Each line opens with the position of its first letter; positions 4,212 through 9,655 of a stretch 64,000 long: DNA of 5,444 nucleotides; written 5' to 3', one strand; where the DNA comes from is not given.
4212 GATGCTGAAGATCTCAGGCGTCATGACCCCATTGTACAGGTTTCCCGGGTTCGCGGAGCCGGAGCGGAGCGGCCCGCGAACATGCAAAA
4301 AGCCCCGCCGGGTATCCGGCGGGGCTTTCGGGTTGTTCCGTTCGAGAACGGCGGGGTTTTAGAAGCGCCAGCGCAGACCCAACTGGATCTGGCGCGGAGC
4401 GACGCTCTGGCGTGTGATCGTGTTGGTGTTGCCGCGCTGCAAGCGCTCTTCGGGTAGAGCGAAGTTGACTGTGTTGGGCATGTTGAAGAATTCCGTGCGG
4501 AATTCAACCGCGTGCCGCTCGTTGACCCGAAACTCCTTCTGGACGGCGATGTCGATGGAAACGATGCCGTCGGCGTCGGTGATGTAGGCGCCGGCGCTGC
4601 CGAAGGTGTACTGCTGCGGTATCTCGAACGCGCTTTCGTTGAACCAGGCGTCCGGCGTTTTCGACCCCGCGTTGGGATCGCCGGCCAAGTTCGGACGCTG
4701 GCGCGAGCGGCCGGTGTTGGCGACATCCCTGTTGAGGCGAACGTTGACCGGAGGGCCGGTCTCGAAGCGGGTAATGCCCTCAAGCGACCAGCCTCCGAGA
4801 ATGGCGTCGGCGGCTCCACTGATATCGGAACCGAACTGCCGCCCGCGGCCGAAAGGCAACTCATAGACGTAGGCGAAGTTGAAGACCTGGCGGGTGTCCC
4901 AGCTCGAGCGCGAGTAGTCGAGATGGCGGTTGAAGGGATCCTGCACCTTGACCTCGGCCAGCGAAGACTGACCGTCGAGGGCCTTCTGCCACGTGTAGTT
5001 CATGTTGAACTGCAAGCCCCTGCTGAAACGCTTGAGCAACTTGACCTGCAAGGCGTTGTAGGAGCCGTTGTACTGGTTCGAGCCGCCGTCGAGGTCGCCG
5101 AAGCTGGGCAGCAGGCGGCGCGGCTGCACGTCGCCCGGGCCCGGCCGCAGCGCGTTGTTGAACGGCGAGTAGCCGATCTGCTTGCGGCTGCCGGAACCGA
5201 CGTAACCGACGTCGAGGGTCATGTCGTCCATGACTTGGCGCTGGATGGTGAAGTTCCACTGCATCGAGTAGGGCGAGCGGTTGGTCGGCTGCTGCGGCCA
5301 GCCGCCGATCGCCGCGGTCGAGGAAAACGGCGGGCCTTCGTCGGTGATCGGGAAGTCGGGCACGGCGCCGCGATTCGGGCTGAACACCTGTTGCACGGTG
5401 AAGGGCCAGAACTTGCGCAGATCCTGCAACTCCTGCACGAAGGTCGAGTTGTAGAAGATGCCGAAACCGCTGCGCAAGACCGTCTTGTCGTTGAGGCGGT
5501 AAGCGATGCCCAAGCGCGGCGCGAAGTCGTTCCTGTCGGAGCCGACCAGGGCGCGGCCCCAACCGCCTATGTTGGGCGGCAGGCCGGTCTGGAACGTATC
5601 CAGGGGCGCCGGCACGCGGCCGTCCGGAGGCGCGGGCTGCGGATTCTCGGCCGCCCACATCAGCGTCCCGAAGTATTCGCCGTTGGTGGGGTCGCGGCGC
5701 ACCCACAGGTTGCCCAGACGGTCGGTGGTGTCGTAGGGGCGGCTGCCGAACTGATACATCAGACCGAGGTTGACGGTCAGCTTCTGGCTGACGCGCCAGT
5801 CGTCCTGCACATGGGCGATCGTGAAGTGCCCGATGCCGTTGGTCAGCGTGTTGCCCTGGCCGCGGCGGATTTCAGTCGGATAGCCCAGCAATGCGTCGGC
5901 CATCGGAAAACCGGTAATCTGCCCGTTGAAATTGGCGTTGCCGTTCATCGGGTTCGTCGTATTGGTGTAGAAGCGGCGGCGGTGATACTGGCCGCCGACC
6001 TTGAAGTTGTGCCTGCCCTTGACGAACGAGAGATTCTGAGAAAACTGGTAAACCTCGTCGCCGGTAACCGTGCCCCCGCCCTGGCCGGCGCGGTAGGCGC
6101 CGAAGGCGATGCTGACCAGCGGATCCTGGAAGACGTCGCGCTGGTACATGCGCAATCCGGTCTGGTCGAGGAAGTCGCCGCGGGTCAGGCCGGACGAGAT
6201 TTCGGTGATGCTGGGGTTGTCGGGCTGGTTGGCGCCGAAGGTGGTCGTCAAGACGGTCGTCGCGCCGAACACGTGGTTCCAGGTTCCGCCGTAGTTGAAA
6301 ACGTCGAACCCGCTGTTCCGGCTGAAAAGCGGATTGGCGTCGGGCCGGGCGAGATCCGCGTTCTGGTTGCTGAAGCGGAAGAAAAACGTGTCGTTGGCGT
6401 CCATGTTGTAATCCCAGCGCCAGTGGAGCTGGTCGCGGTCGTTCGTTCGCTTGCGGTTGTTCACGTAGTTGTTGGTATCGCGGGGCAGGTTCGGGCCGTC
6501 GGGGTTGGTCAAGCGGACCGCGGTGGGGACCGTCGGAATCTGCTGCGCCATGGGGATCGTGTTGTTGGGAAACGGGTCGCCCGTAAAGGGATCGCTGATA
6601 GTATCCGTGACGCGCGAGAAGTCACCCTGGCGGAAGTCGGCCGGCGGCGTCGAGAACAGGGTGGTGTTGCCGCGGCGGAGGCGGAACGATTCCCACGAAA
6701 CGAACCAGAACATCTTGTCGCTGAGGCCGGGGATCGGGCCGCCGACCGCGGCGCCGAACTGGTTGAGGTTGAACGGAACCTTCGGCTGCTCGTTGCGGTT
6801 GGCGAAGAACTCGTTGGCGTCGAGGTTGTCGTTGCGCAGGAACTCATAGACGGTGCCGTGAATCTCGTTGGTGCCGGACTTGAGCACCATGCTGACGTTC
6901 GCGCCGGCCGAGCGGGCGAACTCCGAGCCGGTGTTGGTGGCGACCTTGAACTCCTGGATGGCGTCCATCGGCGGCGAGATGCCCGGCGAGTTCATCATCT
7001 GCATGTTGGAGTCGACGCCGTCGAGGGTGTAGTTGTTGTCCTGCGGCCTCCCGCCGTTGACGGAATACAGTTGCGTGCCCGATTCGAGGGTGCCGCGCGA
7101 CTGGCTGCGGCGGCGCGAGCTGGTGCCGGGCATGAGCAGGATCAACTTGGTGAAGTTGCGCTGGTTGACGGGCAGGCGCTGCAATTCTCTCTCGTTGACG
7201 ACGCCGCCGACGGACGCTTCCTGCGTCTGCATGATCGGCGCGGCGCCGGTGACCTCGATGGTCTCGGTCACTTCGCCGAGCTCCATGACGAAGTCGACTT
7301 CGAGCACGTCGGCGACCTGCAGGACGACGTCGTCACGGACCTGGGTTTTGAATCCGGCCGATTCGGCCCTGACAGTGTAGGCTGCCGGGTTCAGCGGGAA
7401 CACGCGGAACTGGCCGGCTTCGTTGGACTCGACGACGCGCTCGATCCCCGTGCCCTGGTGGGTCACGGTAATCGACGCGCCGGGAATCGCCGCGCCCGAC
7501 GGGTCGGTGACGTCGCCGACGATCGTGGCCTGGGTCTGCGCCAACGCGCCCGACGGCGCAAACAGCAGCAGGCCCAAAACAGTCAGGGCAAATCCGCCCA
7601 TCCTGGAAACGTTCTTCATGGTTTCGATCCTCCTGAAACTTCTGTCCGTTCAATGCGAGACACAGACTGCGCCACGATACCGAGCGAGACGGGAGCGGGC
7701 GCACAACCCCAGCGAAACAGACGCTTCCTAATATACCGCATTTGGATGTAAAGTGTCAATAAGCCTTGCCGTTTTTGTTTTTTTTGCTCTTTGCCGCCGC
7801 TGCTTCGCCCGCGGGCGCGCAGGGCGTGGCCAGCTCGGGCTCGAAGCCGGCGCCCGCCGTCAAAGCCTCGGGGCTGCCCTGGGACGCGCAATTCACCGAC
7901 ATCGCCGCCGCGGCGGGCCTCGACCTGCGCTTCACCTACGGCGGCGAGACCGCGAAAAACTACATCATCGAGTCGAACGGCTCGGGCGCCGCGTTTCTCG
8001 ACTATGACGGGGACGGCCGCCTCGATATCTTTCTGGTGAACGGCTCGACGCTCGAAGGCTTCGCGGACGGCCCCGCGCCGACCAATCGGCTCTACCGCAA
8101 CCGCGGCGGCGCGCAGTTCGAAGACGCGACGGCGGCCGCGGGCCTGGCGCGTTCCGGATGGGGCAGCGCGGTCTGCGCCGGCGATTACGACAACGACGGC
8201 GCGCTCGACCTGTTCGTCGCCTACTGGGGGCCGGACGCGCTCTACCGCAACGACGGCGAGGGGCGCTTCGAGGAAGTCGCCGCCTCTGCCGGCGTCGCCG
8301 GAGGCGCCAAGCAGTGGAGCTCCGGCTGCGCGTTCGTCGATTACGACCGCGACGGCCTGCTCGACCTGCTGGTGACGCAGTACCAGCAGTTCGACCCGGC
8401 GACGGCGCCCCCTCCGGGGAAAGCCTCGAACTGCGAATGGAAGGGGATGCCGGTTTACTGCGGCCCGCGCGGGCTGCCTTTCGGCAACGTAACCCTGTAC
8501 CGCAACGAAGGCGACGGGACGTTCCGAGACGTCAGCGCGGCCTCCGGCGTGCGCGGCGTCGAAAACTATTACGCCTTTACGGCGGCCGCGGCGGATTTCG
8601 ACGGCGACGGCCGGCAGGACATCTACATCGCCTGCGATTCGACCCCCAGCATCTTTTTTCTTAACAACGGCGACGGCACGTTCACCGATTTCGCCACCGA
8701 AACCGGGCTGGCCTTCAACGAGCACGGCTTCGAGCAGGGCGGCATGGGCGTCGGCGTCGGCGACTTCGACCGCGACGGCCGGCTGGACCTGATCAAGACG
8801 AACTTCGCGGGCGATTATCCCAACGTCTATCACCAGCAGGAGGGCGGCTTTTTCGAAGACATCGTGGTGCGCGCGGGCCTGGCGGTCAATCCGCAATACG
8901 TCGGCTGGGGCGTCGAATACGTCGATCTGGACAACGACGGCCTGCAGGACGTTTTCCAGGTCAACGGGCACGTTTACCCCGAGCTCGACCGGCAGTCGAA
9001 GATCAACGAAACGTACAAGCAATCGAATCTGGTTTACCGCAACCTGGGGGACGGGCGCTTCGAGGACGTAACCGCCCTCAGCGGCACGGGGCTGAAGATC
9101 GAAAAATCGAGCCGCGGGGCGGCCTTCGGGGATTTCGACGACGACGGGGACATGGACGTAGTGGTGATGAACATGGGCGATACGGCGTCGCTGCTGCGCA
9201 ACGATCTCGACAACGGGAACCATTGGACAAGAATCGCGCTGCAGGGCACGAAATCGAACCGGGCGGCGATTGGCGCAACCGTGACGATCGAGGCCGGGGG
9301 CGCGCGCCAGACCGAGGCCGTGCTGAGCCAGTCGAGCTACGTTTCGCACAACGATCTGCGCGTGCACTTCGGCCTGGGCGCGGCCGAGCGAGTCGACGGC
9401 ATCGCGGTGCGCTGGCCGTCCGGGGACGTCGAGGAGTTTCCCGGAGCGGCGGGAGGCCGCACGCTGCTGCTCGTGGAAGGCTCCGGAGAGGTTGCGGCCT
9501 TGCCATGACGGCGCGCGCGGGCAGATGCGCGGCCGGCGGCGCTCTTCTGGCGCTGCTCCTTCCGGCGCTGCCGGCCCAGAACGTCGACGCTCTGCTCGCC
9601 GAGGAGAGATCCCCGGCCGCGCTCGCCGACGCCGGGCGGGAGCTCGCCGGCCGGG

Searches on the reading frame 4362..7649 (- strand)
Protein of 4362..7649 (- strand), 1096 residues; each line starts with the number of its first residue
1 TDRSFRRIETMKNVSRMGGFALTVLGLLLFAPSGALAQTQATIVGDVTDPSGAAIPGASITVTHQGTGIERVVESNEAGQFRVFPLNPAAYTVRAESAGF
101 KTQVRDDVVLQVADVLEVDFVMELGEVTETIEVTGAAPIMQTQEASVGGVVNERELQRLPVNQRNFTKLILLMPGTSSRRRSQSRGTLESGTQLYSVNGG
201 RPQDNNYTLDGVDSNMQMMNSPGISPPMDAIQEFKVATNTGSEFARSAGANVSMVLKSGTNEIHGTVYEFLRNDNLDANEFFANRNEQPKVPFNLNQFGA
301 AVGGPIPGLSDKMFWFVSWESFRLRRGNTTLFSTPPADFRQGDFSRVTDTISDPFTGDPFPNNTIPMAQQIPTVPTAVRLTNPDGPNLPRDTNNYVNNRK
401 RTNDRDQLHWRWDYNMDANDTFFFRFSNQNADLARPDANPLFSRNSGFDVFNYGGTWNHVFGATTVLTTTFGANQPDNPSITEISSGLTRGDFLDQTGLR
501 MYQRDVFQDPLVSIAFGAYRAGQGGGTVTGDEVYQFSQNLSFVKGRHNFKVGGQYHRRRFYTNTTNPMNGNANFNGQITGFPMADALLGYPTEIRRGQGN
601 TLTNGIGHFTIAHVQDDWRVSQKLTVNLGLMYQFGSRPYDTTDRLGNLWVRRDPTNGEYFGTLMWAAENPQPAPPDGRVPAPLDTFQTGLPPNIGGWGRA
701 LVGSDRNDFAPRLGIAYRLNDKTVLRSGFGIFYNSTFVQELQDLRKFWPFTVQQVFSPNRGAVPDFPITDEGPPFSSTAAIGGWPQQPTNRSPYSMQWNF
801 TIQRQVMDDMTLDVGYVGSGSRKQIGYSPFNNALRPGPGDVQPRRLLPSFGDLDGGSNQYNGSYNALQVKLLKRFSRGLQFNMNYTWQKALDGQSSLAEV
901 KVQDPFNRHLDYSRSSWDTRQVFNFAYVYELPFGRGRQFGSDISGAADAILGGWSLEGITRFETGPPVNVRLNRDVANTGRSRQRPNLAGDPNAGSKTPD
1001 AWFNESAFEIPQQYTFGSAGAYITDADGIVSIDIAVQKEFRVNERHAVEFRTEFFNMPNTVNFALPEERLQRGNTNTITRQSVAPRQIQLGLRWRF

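Call 27: search_protein_families(library=pfam, proteins=[window:4362-7649:-], max_evalue=0.00001)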
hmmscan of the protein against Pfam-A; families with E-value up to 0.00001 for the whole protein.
window:4362-7649:- (1096 aa): 3 families
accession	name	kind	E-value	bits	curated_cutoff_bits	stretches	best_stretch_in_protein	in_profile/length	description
PF25183.1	OMP_b-brl_4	-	1.9e-212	708.5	30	1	255-1089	1-838/838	Outer membrane beta barrel domain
PF13620.12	CarboxypepD_reg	-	2.6e-19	69.8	32.3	1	42-123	1-82/82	Carboxypeptidase regulatory-like domain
PF13715.12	CarbopepD_reg_2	-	3.1e-06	27.6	32.2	0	44-105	2-60/88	CarboxypepD_reg-like domain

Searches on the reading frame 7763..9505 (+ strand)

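Call 27: search_protein_families(library=pfam, proteins=[window:7763-9505:+], max_evalue=0.00001)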
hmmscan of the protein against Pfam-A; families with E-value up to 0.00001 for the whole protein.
window:7763-9505:+ (581 aa): 3 families
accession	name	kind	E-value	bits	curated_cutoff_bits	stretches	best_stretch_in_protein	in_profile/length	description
PF13517.12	FG-GAP_3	-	4.7e-54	181.3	26.9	5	141-204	1-61/61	FG-GAP-like repeat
PF07593.17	UnbV_ASPIC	-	6.8e-19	68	23.4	1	502-568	1-67/68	ASPIC and UnbV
PF01839.29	FG-GAP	-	2.7e-15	56.3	22.1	0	273-289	4-20/37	FG-GAP repeat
